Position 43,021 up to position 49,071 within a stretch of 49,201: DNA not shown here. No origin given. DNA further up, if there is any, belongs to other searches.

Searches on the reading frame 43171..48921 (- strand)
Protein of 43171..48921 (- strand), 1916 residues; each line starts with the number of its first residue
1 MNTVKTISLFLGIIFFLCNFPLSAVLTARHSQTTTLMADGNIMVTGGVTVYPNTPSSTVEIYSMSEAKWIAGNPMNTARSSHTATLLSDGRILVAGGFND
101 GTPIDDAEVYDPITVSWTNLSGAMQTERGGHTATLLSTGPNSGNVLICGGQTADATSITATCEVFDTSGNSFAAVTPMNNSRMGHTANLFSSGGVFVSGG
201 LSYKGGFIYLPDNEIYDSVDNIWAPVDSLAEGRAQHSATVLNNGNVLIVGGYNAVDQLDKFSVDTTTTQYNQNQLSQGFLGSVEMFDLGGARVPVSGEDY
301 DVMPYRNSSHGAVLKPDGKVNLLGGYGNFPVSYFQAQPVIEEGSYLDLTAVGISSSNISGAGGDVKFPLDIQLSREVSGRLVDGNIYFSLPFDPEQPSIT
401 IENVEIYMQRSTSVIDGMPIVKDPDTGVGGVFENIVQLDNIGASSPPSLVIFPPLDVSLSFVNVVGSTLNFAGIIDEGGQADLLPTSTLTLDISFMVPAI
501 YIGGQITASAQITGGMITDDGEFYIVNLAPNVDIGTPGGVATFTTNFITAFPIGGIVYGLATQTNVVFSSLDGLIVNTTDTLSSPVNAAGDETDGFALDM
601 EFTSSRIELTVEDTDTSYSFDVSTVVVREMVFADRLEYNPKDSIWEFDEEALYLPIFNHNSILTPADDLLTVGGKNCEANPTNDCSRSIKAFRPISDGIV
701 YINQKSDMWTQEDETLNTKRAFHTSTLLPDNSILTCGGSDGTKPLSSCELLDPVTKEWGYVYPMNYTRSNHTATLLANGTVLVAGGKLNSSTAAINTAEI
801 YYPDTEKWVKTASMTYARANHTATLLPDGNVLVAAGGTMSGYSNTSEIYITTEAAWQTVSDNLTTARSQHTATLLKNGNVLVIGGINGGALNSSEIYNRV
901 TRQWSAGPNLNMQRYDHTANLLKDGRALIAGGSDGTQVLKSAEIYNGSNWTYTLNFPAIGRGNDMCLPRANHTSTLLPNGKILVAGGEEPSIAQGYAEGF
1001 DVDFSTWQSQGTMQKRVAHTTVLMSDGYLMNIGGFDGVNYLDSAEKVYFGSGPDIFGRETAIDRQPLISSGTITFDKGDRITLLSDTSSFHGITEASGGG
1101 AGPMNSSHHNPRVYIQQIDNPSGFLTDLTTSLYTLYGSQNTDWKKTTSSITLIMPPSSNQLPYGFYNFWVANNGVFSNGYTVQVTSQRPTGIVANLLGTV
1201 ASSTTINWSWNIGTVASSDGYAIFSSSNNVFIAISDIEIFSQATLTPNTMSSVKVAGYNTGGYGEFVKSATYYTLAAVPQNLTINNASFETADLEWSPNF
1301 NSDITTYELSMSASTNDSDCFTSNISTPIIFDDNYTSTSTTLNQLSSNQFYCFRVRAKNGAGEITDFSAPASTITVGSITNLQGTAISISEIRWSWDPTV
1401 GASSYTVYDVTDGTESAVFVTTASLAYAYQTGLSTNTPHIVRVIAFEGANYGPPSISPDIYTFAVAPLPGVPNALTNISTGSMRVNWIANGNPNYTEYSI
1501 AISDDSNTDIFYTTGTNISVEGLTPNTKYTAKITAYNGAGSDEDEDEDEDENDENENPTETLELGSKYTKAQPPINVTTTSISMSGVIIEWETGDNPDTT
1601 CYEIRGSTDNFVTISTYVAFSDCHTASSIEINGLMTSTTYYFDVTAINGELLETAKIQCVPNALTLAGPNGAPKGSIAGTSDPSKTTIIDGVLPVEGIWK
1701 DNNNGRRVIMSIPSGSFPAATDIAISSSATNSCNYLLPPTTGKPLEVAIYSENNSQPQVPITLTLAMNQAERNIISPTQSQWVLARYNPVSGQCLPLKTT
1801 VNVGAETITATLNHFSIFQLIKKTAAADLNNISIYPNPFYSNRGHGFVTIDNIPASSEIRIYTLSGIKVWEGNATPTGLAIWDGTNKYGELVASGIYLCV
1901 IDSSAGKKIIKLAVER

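Call 77: search_protein_families(library=pfam, proteins=[window:43171-48921:-], max_evalue=0.01)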
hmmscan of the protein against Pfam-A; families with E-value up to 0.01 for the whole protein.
window:43171-48921:- (1916 aa): 19 families
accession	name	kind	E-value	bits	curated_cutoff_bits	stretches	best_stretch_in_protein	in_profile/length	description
PF01344.31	Kelch_1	-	7.5e-51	169.7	20.1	5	81-121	3-43/46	Kelch motif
PF13418.12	Kelch_4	-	2.6e-50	168.6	21.6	3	78-120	1-44/49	Galactose oxidase, central domain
PF24681.1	Kelch_KLHDC2_KLHL20_DRC7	-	3.3e-50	170.9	50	5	770-987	1-221/221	KLHDC2/KLHL20/DRC7 Kelch-repeats domain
PF13964.12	Kelch_6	-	4.3e-39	131.7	25.3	4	32-79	4-50/50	Kelch motif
PF24981.1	Beta-prop_ATRN-LZTR1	-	4.9e-37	128.2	50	3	28-256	39-284/289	Attractin/LZTR1 beta-propeller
PF00041.27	fn3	-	6.2e-31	106.9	25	3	1279-1373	3-83/84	Fibronectin type III domain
PF25210.1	Kelch_FKB95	-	1.7e-22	80.8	70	2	30-122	33-125/268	FKB95, Kelch-repeats domain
PF07646.21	Kelch_2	-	1.6e-19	69.3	21.3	1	80-121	2-45/48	Kelch motif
PF13415.12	Kelch_3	-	5.8e-18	65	22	2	90-135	2-47/48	Galactose oxidase, central domain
PF07250.17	Glyoxal_oxid_N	-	5.8e-15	55.6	37.5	1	823-887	72-137/243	Glyoxal oxidase N-terminus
PF25059.1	FN3_DSCAM-DSCAML_C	-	9.4e-08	32.7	39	0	1515-1545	44-74/89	DSCAM/DSCAML C-terminal Fn3-like domain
PF18755.6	RAMA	-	1e-06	29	35.2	0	765-798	40-74/107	Restriction Enzyme Adenine Methylase Associated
PF24996.1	NANM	-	2.9e-06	26.8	45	0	212-257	289-333/350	N-acetylneuraminate epimerase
PF13854.13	Kelch_HCF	-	5.2e-06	26.4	113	1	859-987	10-139/345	Host cell factor, Kelch-repeats domain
PF02698.23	DUF218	-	9.5e-06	26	27.6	0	43-115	4-51/133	DUF218 domain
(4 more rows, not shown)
